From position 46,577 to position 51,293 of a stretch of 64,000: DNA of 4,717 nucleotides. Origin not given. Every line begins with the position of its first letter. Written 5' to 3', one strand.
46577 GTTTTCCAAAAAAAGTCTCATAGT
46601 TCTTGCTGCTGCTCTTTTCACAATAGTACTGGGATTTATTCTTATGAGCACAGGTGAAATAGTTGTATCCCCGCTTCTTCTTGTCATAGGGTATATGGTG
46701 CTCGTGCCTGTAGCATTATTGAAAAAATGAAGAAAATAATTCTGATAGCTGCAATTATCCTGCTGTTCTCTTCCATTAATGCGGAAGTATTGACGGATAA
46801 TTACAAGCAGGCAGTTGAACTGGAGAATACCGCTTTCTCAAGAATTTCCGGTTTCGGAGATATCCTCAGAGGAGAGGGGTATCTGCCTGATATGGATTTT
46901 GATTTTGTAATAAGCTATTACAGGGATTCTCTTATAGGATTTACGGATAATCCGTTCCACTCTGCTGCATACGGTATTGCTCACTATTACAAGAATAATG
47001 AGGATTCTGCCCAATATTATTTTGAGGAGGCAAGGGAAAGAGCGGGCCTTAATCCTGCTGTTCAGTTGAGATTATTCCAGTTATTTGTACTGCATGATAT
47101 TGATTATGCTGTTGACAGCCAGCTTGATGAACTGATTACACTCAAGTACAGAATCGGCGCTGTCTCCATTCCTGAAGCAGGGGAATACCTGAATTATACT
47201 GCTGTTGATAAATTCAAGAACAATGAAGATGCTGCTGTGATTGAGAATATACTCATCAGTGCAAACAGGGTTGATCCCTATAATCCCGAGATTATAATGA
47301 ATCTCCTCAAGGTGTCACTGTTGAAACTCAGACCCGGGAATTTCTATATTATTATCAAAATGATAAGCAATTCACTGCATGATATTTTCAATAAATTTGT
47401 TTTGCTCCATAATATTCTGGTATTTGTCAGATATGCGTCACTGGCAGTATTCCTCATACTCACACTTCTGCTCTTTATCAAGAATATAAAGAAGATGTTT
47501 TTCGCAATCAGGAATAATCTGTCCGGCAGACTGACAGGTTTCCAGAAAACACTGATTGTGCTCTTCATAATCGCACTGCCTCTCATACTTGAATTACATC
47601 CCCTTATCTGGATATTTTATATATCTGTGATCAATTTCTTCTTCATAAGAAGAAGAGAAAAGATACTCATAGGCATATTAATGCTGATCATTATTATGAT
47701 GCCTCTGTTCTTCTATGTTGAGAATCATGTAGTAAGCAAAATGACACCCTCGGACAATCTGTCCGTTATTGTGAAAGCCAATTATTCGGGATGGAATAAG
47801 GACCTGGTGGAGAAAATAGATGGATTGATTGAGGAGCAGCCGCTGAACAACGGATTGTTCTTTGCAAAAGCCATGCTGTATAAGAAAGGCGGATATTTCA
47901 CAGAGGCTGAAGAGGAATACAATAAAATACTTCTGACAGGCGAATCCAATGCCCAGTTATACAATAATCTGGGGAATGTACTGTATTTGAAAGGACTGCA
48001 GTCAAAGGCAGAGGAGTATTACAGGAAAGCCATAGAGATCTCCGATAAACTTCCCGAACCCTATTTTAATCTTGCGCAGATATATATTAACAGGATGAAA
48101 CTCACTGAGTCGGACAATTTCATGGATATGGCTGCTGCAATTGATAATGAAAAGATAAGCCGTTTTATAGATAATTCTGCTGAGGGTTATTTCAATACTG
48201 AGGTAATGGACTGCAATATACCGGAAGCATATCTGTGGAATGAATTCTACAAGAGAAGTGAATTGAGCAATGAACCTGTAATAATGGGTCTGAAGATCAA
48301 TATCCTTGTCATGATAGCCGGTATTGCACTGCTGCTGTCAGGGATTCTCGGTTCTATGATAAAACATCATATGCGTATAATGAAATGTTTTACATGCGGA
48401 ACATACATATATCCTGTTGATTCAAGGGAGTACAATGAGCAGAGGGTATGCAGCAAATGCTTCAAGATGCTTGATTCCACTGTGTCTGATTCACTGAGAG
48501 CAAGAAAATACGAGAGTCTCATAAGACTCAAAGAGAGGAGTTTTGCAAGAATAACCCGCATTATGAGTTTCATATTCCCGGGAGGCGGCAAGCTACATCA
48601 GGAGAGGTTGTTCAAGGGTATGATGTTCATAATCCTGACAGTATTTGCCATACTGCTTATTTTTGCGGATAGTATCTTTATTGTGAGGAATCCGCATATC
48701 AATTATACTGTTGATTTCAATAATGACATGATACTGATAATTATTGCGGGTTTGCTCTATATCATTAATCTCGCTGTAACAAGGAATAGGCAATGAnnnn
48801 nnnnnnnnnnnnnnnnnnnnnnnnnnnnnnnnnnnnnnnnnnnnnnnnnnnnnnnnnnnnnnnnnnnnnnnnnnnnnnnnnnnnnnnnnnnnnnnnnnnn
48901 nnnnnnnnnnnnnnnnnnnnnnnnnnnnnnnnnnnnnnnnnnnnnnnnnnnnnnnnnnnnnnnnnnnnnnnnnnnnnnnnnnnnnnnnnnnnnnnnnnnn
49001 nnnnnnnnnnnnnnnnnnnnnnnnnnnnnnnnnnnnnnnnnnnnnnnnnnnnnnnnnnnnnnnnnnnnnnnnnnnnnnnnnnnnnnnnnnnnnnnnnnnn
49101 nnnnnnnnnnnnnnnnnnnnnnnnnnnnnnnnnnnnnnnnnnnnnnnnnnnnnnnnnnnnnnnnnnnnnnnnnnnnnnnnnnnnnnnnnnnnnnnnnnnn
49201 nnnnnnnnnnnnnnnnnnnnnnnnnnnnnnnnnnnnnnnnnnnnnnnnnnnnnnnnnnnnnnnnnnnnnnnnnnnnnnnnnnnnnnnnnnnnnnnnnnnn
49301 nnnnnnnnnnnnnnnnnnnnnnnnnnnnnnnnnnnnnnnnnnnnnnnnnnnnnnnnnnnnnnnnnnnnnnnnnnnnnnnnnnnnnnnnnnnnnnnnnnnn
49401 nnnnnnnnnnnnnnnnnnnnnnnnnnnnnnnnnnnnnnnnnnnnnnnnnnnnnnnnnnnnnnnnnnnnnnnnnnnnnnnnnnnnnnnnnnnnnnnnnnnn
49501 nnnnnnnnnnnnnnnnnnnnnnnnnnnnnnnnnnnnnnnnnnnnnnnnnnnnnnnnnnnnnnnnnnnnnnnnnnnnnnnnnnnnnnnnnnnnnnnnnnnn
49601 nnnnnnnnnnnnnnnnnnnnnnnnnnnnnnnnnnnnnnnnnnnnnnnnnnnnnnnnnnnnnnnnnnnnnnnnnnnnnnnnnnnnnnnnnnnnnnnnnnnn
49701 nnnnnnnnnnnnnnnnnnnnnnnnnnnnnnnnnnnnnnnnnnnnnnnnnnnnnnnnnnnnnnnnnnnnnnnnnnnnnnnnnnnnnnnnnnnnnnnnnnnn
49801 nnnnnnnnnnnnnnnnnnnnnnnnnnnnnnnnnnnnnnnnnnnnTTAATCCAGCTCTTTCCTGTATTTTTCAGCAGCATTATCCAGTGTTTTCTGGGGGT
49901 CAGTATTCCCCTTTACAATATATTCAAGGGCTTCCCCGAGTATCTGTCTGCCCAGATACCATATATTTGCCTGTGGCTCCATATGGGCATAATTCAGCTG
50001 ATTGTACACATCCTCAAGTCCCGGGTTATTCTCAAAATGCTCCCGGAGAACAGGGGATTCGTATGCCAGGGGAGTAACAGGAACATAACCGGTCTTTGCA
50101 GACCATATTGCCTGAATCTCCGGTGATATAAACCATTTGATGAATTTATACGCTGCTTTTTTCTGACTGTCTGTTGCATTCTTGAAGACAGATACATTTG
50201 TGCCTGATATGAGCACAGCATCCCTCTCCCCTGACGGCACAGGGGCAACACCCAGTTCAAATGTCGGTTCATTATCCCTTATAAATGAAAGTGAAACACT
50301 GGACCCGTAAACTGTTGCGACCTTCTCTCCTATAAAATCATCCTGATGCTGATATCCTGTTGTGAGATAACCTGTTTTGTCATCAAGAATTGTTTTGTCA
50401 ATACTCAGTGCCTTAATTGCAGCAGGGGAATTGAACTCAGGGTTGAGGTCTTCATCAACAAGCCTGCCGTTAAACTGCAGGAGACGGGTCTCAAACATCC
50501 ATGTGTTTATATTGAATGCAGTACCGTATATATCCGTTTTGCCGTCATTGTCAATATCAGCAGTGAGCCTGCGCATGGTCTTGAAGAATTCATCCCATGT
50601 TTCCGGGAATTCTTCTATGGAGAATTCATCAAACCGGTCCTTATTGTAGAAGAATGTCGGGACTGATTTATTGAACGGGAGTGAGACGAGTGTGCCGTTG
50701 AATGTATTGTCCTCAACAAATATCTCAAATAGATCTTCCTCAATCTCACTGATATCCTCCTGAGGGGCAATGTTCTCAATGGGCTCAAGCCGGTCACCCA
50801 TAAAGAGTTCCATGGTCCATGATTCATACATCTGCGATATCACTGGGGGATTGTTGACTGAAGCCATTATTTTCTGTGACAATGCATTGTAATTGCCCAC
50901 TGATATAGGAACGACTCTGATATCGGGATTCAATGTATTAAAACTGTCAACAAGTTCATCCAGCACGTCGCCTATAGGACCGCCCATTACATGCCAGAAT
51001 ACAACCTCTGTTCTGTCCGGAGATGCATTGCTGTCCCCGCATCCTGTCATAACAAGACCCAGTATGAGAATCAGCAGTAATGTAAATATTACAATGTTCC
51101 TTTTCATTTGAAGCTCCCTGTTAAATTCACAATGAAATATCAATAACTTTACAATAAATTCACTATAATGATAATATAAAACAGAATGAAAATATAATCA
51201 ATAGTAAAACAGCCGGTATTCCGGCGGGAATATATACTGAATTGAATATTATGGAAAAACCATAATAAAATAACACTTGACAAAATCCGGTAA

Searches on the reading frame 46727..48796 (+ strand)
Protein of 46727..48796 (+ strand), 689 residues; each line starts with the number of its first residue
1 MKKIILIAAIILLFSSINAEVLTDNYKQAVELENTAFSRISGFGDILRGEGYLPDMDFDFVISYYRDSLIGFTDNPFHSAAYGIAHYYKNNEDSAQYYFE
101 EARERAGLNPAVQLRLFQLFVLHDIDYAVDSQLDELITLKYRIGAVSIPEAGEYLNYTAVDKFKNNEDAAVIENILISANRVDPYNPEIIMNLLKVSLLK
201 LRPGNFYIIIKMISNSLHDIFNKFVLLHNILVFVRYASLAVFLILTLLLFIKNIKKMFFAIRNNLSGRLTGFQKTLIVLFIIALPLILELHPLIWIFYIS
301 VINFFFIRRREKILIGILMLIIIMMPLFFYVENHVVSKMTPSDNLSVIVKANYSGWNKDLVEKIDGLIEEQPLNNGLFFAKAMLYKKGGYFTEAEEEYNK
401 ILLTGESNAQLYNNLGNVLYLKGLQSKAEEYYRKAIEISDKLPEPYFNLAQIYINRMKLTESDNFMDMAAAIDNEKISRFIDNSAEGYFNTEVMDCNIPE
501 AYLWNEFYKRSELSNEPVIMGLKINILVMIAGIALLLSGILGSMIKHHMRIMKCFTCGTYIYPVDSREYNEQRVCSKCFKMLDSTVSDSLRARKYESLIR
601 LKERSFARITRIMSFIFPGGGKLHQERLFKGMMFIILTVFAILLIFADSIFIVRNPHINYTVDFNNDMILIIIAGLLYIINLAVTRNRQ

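Call 29: search_protein_families(library=pfam, proteins=[window:46727-48796:+])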
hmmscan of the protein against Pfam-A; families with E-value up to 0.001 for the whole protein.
window:46727-48796:+ (689 aa): 10 families
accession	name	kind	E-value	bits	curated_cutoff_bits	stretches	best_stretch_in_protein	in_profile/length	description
PF07719.23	TPR_2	-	9.6e-08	32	27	1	409-439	1-31/34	Tetratricopeptide repeat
PF13428.12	TPR_14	-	1.4e-06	28.9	23.5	0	411-452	3-44/44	Tetratricopeptide repeat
PF13181.12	TPR_8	-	1.4e-06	28.5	25.7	1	409-439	1-31/34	Tetratricopeptide repeat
PF00515.34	TPR_1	-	4.3e-06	26.8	27.8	1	409-438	1-30/34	Tetratricopeptide repeat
PF13431.12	TPR_17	-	5.6e-06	26.7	24.4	0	431-460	1-30/34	Tetratricopeptide repeat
PF13414.12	TPR_11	-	1.4e-05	25.1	26.8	0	430-453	15-38/42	TPR repeat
PF13432.12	TPR_16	-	1.5e-05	25.8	32.7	1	380-441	2-63/65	Tetratricopeptide repeat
PF13424.12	TPR_12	-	2.9e-05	24.6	30.1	1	396-439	24-75/77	Tetratricopeptide repeat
PF12569.14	NatA_aux_su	-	0.00067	19.2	33.3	0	409-485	199-266/515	N-terminal acetyltransferase A, auxiliary subunit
PF13374.12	TPR_10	-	0.00097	19.5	27.5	1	409-438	2-31/42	Tetratricopeptide repeat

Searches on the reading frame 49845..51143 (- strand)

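Call 29: search_protein_families(library=pfam, proteins=[window:49845-51143:-])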
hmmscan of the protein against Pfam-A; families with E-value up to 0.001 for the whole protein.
window:49845-51143:- (432 aa): 3 families
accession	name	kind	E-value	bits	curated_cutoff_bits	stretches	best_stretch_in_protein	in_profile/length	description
PF13416.11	SBP_bac_8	-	2.8e-38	132.7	27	1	63-366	1-271/279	Bacterial extracellular solute-binding protein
PF01547.30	SBP_bac_1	-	3.7e-26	93.3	26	1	59-345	6-307/307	Bacterial extracellular solute-binding protein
PF13343.11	SBP_bac_6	-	0.00016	21.7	24.6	0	314-360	182-223/245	Bacterial extracellular solute-binding protein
